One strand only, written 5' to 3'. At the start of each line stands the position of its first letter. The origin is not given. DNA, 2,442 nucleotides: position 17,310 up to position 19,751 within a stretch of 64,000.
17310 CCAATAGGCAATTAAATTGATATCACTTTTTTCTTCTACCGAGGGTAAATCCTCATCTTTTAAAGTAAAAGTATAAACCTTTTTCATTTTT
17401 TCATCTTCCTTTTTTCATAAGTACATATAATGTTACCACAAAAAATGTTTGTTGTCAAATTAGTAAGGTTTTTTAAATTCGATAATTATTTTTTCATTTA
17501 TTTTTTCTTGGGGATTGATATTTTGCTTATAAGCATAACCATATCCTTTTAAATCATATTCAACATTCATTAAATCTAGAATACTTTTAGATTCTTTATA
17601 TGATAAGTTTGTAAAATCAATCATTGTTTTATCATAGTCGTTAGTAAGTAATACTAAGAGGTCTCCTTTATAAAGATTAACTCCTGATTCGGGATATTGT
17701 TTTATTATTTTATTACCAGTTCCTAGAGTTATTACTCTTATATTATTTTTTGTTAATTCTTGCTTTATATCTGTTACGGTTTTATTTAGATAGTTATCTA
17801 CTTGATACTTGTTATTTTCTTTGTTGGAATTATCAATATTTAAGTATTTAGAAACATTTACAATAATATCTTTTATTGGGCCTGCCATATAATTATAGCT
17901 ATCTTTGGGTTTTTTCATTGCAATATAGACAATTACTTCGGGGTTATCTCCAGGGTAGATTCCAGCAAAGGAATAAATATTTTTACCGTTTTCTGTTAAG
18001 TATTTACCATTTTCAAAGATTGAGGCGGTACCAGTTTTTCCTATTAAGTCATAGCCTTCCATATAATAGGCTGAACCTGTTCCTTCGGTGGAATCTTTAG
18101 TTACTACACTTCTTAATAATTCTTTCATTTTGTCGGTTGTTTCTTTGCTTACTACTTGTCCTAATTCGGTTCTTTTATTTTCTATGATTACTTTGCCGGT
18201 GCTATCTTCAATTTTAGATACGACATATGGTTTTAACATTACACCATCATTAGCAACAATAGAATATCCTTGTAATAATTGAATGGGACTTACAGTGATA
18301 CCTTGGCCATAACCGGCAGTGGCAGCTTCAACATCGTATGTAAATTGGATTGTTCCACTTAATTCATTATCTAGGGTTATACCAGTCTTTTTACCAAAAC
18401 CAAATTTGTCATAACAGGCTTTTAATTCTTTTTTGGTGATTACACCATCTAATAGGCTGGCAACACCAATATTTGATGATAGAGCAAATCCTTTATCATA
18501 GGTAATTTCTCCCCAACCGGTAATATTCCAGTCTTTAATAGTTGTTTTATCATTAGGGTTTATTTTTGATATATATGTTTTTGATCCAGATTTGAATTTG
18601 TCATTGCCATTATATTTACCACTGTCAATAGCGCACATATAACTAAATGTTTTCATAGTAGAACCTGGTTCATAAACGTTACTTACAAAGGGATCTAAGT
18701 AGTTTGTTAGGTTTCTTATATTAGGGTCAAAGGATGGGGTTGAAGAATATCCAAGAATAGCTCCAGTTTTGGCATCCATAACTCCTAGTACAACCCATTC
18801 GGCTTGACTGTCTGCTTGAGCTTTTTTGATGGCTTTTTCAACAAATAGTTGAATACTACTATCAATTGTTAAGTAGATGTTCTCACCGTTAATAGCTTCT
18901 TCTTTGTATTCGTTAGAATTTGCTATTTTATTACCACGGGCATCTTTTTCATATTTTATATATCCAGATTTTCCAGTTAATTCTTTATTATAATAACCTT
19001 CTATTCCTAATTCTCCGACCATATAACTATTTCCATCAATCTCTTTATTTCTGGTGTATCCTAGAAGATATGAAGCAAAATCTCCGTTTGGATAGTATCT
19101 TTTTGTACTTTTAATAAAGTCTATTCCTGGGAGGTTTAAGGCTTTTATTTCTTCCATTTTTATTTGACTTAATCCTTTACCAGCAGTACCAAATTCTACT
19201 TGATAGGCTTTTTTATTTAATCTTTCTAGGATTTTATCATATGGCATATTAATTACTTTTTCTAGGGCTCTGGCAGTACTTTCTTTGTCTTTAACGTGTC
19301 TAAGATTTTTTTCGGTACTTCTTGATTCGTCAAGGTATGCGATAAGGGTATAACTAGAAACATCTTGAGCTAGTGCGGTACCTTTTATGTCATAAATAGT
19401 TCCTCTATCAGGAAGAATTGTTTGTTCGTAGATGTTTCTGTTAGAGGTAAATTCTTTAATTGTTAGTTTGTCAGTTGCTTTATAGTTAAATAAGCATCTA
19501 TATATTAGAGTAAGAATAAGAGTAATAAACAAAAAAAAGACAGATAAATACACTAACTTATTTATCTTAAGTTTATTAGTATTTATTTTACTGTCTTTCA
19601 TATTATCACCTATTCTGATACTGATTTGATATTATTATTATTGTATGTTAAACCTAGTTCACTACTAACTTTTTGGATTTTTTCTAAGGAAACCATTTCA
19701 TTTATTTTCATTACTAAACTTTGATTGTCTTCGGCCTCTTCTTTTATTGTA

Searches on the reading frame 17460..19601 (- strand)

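Call 61: search_protein_families(library=ncbifam, proteins=[window:17460-19601:-], max_evalue=0.001)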
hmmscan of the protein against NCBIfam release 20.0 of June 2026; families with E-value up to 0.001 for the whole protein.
window:17460-19601:- (713 aa): 15 families
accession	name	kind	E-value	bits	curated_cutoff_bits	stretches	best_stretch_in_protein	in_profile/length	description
NF038271.1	strep_PBP2X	exception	4e-108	362.6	1050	1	7-703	16-740/750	penicillin-binding protein PBP2X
TIGR02214.1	spoVD_pbp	equivalog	5.2e-108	362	688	1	21-653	4-634/636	stage V sporulation protein D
TIGR03423.1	pbp2_mrdA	equivalog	4.5e-76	256.7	455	1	21-581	5-587/593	penicillin-binding protein 2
NF053573.1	PBP2_PenA_Neis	exception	7.7e-59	199.7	1105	1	22-580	32-556/572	peptidoglycan D,D-transpeptidase PBP2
NF011685.0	PRK15105.1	subfamily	1e-45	156.4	737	1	31-576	37-545/588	peptidoglycan glycosyltransferase FtsI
NF008061.0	PRK10795.1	equivalog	1.1e-32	113.5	962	1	21-557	24-587/634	peptidoglycan DD-transpeptidase MrdA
TIGR02074.1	PBP_1a_fam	subfamily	2.1e-32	112.6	508.75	1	228-529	211-486/535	PBP1A family penicillin-binding protein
NF051842.1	PBP4_5_Efaec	equivalog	2.4e-32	112.1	700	1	50-532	149-619/668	penicillin-binding protein PBP4(5)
NF038278.1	strep_PBP2B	exception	9.3e-26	90.5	975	1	165-582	238-672/678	penicillin-binding protein PBP2B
NF038276.1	strep_PBP2A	exception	1.9e-16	59.4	1100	1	224-528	300-581/716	penicillin-binding protein PBP2A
NF038274.1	strep_PBP1B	exception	1.9e-15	56.2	1225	1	236-531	341-617/745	penicillin-binding protein PBP1B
NF033378.1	MECD_PBP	exception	3.8e-12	45.3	1450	1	43-567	130-647/678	PBP2a family beta-lactam-resistant peptidoglycan transpeptidase MecD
NF051885.1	tranpepglycosPbpC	equivalog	2.3e-11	43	900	1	306-529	355-547/632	multimodular transpeptidase-transglycosylase PbpC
NF008643.0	PRK11636.1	equivalog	1.1e-06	27.2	1263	1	436-476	567-607/850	peptidoglycan glycosyltransferase/peptidoglycan DD-transpeptidase MrcA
TIGR02073.1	PBP_1c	equivalog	2.4e-05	23.1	494.2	1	238-329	240-331/728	penicillin-binding protein 1C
